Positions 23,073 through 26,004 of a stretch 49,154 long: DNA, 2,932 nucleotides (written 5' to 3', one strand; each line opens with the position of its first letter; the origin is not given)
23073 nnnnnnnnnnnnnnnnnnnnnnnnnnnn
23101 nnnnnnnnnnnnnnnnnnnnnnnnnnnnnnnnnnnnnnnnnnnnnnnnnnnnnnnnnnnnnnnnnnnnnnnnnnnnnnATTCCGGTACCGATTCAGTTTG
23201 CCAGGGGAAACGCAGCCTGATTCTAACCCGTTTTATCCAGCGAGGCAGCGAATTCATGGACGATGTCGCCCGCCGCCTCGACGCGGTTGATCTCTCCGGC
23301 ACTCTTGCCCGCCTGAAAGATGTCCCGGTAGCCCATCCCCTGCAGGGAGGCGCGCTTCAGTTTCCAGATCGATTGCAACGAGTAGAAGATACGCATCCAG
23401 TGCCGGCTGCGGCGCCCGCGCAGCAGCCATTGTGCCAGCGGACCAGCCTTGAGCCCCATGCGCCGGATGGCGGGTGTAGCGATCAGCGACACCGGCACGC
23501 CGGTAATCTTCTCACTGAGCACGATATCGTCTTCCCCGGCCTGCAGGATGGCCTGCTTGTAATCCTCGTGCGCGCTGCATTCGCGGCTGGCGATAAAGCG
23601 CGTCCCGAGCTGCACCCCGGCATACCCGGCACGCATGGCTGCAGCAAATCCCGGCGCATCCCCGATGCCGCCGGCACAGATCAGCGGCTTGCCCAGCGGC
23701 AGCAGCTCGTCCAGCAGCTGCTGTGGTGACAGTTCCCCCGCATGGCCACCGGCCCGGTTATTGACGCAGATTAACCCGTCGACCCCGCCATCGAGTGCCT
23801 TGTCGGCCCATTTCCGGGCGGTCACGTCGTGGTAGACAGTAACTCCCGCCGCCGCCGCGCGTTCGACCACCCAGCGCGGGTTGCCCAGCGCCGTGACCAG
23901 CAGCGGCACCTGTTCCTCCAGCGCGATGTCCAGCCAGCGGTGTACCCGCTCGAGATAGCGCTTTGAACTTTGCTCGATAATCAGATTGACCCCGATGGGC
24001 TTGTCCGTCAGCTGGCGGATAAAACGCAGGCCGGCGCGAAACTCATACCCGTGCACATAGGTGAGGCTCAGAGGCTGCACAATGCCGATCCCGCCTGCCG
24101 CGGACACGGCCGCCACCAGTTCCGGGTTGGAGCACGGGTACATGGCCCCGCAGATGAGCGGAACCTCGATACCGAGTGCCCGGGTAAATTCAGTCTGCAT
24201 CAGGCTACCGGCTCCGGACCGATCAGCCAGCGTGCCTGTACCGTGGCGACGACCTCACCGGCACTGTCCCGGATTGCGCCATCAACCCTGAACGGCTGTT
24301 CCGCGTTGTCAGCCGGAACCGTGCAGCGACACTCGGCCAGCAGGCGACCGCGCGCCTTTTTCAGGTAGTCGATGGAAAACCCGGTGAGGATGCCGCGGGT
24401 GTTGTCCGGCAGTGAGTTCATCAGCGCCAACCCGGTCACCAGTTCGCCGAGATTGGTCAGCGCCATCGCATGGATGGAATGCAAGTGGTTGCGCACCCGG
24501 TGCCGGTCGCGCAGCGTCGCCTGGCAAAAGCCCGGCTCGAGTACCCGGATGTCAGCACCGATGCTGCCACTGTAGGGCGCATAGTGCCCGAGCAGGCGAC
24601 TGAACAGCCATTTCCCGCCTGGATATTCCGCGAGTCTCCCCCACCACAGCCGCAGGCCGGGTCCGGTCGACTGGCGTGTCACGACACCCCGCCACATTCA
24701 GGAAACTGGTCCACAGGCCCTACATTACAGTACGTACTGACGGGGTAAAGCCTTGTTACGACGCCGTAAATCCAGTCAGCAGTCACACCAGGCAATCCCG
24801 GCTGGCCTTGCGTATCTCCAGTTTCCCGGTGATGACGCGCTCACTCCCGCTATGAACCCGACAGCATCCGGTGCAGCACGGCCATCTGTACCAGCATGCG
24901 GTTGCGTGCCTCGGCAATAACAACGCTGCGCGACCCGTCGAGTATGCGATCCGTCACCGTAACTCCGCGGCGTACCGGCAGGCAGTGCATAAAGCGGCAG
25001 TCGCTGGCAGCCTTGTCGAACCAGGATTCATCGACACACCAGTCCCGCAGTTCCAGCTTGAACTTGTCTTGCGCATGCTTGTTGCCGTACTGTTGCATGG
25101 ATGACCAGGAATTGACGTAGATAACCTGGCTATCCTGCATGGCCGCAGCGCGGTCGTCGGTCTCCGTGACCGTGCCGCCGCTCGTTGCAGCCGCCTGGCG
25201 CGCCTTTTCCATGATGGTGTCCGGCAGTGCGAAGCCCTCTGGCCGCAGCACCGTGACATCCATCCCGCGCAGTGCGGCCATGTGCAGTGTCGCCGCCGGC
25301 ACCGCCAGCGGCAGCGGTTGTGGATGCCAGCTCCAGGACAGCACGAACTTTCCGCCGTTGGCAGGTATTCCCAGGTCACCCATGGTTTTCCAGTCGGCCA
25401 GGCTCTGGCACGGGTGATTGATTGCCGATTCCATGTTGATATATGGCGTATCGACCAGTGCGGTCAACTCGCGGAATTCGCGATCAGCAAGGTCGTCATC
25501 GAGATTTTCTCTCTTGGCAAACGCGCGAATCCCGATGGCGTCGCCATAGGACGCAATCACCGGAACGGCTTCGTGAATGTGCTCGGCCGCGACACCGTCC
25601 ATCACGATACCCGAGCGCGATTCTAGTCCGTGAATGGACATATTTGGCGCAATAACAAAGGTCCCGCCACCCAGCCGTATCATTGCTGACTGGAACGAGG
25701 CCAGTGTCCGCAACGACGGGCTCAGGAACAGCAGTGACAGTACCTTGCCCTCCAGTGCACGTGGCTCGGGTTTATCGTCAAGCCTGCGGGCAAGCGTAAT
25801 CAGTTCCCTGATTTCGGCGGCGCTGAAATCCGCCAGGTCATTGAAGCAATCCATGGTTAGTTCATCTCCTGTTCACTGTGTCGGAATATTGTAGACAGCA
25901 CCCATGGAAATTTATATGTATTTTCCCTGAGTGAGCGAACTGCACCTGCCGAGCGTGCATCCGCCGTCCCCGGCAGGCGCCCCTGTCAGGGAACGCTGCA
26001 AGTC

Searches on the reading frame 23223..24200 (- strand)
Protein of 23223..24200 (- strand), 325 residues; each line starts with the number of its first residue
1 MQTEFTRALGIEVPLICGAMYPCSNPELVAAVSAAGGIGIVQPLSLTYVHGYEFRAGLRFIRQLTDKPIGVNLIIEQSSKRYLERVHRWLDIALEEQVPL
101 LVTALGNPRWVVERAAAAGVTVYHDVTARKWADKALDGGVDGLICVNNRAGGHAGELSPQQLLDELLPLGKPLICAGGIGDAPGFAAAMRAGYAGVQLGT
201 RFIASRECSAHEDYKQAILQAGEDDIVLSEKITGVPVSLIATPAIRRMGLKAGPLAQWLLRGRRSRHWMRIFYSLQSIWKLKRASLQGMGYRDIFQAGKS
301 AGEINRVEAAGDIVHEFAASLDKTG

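Call 90: search_protein_families(library=pfam, proteins=[window:23223-24200:-], max_evalue=0.00001)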
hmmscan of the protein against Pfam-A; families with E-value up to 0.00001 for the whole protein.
window:23223-24200:- (325 aa): 1 family
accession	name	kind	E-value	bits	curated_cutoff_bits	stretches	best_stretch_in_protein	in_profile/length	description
PF03060.21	NMO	-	6.3e-39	134.7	28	1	6-256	5-280/331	Nitronate monooxygenase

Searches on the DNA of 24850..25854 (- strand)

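Call 75: search_with_rna_model(model_id=R1, sources=[L001, L002, L003, L004, L005, L006, L007, L008, L009, L010, L011, L012, L013, L014, L015, L016, L017, L018, L019, L020, L021, L022, L023, L024, L025, L026, L027, L028, L029, L030, L031, L032, L033, L034, L035, L036, L037, L038, L039, L040, L041, L042, L043, L044, L045, L046, L047, L048, L049, L050, L051, L052, L053, L054, L055, L056, L057, L058, L059, L060, L061, L062, L063, L064, L065, L066, L067, L068, L069, L070, L071, L072, L073, L074, L075, L076, L077, L078, L079, L080, L081], max_evalue=0.001, make_alignment=true)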
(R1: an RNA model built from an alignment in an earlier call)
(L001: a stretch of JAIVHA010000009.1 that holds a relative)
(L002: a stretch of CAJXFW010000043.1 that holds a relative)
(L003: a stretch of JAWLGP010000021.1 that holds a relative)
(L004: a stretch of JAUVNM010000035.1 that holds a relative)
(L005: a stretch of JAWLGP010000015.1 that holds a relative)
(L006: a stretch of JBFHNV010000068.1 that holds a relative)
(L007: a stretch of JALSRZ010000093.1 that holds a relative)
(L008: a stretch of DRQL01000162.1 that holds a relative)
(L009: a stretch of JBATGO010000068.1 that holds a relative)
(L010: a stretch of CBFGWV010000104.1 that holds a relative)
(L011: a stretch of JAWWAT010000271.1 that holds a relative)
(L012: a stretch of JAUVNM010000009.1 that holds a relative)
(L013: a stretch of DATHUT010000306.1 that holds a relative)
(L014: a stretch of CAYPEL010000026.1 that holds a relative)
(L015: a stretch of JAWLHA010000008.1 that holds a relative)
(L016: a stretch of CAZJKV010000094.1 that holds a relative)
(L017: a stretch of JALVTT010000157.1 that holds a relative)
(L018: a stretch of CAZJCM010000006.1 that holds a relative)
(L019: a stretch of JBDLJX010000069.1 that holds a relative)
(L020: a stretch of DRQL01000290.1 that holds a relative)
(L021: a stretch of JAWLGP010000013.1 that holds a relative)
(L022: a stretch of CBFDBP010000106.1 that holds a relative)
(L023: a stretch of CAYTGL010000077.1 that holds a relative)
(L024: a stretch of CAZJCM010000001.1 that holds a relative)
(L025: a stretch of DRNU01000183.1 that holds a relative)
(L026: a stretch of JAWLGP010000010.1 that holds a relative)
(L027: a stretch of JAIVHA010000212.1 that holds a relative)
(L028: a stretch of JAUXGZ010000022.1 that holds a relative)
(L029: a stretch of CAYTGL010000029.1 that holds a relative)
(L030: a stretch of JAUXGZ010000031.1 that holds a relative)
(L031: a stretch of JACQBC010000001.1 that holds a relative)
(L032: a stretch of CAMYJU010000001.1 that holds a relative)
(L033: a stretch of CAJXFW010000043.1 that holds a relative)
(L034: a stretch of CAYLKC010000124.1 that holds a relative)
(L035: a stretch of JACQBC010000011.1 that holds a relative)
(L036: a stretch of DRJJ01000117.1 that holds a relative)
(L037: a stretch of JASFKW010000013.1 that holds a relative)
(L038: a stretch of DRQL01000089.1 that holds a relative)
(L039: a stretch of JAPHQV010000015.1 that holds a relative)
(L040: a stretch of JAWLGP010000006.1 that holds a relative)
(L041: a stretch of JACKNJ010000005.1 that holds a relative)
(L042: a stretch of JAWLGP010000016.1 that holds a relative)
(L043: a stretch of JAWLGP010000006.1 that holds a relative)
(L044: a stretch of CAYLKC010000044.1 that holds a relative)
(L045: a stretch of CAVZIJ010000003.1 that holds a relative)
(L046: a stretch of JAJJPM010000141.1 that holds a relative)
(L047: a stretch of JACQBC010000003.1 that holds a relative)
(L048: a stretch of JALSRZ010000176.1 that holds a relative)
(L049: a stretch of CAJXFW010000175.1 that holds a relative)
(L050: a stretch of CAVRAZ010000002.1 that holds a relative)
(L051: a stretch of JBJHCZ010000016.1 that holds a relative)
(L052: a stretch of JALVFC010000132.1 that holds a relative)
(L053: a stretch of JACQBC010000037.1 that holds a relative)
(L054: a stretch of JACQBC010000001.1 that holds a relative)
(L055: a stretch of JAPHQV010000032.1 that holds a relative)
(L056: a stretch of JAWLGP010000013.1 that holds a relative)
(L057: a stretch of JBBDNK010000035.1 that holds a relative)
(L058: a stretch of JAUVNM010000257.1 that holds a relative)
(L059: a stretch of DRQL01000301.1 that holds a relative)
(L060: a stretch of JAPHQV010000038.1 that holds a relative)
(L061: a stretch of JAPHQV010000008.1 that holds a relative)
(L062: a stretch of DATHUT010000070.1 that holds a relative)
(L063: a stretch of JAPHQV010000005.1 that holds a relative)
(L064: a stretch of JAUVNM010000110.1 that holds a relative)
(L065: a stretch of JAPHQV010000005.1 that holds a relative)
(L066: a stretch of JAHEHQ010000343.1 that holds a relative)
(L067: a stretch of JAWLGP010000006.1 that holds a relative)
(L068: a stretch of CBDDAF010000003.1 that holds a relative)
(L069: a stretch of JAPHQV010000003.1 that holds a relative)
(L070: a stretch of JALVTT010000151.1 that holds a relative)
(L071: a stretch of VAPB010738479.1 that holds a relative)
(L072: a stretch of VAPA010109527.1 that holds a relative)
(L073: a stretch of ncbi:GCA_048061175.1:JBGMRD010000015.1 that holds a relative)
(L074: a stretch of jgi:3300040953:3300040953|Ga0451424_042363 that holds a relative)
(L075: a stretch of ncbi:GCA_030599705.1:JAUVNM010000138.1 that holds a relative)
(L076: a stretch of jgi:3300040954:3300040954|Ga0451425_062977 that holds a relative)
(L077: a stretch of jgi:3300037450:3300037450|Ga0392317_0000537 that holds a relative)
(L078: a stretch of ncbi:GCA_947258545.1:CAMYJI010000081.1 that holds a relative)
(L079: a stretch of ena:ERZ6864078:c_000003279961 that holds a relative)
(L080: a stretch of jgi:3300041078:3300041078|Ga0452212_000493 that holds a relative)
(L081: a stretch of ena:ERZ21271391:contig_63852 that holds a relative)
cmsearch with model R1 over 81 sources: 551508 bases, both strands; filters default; matches with E-value up to 0.001: 98.
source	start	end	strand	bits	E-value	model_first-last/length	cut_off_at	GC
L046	645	746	-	116.5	1.4e-25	1-102/102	no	0.71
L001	2994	3095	+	116.3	1.6e-25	1-102/102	no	0.69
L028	4242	4343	+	116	1.8e-25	1-102/102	no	0.66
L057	3769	3870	-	115.9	1.9e-25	1-102/102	no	0.71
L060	203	304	-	115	3.2e-25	1-102/102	no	0.63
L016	5641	5742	-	115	3.2e-25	1-102/102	no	0.61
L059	7113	7214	+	114.7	3.9e-25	1-102/102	no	0.7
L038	719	820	-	114.7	3.9e-25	1-102/102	no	0.67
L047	6202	6303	-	114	5.8e-25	1-102/102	no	0.68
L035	7589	7690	-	113.3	8.5e-25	1-102/102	no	0.68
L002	2331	2432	-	113.2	8.8e-25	1-102/102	no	0.57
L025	3628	3729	-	112.6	1.2e-24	1-102/102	no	0.68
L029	2748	2849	+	111.8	2e-24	1-102/102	no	0.59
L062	6257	6358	-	111.2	2.8e-24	1-102/102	no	0.72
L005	4331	4432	+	111.2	2.8e-24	1-102/102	no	0.58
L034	313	414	-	111.1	3e-24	1-102/102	no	0.64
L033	180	281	-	111.1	3.1e-24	1-102/102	no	0.61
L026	6319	6420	-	110.9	3.4e-24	1-102/102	no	0.56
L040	2629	2730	+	110.9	3.4e-24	1-102/102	no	0.56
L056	4552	4653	-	110.9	3.4e-24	1-102/102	no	0.56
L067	931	1032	-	110.9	3.4e-24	1-102/102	no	0.56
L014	1194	1295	-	110.8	3.6e-24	1-102/102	no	0.64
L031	563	664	+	110.7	3.7e-24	1-102/102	no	0.62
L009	5093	5194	-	110.4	4.4e-24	1-102/102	no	0.63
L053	1248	1349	+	110.3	4.7e-24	1-102/102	no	0.62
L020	7684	7785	+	110.2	4.9e-24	1-102/102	no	0.61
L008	1219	1320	+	110.1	5.2e-24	1-102/102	no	0.6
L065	5048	5149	+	110.1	5.4e-24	1-102/102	no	0.62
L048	450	551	-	110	5.6e-24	1-102/102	no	0.57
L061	2553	2654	-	109.7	6.6e-24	1-102/102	no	0.7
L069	1438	1539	-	109.6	6.8e-24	1-102/102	no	0.65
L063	7060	7161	-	109.3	8.2e-24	1-102/102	no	0.58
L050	6026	6127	+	108.8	1.1e-23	1-102/102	no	0.69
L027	2612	2713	-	108.6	1.3e-23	1-102/102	no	0.63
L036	4865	4966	+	108.5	1.3e-23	1-102/102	no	0.53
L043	2004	2105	-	108.5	1.3e-23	1-102/102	no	0.58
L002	3791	3892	+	108.1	1.7e-23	1-102/102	no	0.53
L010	3583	3684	-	107.7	2.1e-23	1-102/102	no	0.72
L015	3862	3963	-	107.4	2.5e-23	1-102/102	no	0.57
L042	572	673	-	106.8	3.5e-23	1-102/102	no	0.55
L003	4621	4722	-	106.7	3.8e-23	1-102/102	no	0.55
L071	3069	3170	+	106.5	4.1e-23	1-102/102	no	0.68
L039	424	525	+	106.4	4.3e-23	1-102/102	no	0.67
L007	6354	6455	-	106.4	4.5e-23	1-102/102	no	0.7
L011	4831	4932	-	106.2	5e-23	1-102/102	no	0.59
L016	6765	6866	+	106.1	5.2e-23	1-102/102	no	0.6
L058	322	423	+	105.7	6.3e-23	1-102/102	no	0.63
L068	3544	3645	+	105.7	6.5e-23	1-102/102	no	0.44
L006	6194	6295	-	105.2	8.7e-23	1-102/102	no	0.74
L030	5229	5330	+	105.1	9.1e-23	1-102/102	no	0.63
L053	871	972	-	104.2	1.5e-22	1-102/102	no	0.68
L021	6182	6283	-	103.9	1.8e-22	1-102/102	no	0.56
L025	905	1006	-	103.7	2.1e-22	1-102/102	no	0.58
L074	2122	2223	-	103.6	2.2e-22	1-102/102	no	0.59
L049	1780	1881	+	103.3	2.6e-22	1-102/102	no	0.53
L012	4492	4593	-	103.2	2.8e-22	1-102/102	no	0.52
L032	3951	4052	+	102.8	3.3e-22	1-102/102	no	0.58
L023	1048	1148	+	102.7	3.6e-22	1-102/102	no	0.55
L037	4136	4237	+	102.1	5.1e-22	1-102/102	no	0.65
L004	4024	4125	-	101.7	6.5e-22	1-102/102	no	0.58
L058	179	280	-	100.2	1.5e-21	1-102/102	no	0.65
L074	2262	2363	+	100.1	1.6e-21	1-102/102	no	0.63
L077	667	768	+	99.6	2.1e-21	1-102/102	no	0.64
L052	4784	4885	-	99.3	2.5e-21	1-102/102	no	0.49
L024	6327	6428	-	98.6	3.8e-21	1-102/102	no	0.6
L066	2579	2680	+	98.2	4.6e-21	1-102/102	no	0.54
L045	3082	3183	+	98.1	5e-21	1-102/102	no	0.67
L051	4507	4609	-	97.5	7.1e-21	1-102/102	no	0.63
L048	1900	2001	+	97.2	8.4e-21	1-102/102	no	0.62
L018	4528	4629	-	96.8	1e-20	1-102/102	no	0.55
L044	6995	7097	+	96.5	1.2e-20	1-102/102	no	0.6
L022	24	125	+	96.2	1.5e-20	1-102/102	no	0.55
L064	1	97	+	94.2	4.6e-20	6-102/102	5'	0.59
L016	273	374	-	94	5.1e-20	1-102/102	no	0.61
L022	6915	7015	-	93.9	5.4e-20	1-102/102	no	0.53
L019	3883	3984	-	93.9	5.4e-20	1-102/102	no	0.62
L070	704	805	+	92.3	1.4e-19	1-102/102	no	0.6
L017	5487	5589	+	89.9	5.4e-19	1-102/102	no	0.66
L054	4647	4745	+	85.9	5.3e-18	1-102/102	no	0.6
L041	585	686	-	85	8.6e-18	1-102/102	no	0.68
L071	2874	3025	-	84.1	1.4e-17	1-102/102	no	0.59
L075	82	225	+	82.7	3.2e-17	1-102/102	no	0.64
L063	2193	2336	+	80.8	9.6e-17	1-102/102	no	0.65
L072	1399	1500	-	80.3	1.2e-16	1-102/102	no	0.61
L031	4645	4746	+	80.2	1.3e-16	1-102/102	no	0.61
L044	2550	2651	-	80.2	1.3e-16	1-102/102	no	0.65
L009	4397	4499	-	78.6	3.3e-16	1-102/102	no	0.6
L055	7201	7283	+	78.6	3.3e-16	1-83/102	3'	0.7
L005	1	93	+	74.7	3.1e-15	10-102/102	5'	0.57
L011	5162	5257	+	72.7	9.3e-15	1-102/102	no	0.71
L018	6313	6414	-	72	1.4e-14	1-102/102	no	0.53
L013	3722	3810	+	67.4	2e-13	1-89/102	3'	0.63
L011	270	374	+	55.5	1.7e-10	1-102/102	no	0.6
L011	1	91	-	53.9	4.3e-10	1-89/102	3'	0.62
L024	5247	5310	-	37.9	3.8e-06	1-102/102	no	0.77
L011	4986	5086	+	36.5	8.8e-06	1-102/102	no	0.63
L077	498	592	-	33.4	5e-05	1-102/102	no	0.64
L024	5248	5309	+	32.4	8.8e-05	1-102/102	no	0.79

Alignment A3: 98 matches aligned to the model, 169 columns, each read 5' to 3' on its own strand. Consensus structure (alignment columns), stored with it:
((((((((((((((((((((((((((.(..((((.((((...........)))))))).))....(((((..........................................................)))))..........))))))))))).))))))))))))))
